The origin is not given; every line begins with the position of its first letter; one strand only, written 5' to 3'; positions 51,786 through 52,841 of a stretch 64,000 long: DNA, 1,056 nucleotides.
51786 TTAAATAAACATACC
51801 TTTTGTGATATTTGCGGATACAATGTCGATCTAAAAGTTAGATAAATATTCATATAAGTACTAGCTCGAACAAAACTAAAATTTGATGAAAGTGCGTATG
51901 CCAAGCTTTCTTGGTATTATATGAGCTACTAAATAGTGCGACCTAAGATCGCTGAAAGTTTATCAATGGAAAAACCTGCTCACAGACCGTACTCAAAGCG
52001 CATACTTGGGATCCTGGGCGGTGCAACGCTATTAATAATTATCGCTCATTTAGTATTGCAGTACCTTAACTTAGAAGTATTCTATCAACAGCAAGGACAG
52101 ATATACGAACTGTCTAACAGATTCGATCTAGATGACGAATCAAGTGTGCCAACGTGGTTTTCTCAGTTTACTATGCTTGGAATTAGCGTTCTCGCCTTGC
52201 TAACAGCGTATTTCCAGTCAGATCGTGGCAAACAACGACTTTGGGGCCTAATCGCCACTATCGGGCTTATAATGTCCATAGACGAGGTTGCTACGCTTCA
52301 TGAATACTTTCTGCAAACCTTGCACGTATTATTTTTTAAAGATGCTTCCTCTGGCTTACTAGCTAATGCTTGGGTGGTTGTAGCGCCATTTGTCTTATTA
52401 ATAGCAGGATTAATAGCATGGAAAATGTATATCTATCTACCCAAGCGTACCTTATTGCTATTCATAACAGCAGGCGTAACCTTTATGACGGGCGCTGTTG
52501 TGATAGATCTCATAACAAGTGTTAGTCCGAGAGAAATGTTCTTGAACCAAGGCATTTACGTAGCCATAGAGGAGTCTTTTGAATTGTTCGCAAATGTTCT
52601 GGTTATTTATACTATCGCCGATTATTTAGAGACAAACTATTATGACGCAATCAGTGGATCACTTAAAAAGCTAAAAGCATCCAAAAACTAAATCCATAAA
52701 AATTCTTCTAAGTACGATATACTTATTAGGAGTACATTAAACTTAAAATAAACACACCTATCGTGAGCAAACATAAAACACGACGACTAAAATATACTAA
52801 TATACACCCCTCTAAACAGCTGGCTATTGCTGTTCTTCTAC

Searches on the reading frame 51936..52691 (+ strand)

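Call 17: search_protein_families(library=pfam, proteins=[window:51936-52691:+], max_evalue=0.001)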
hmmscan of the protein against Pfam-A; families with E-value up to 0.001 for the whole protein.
window:51936-52691:+ (251 aa): 0 families

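Call 71: search_protein_families(library=pfam, proteins=[window:51936-52691:+], max_evalue=1)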
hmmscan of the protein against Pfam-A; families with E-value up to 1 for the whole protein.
window:51936-52691:+ (251 aa): 1 family
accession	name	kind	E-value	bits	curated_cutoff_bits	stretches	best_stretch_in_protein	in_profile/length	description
PF14959.11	GSAP-16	-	0.55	10.6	27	0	167-197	68-98/108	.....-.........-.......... protein C-term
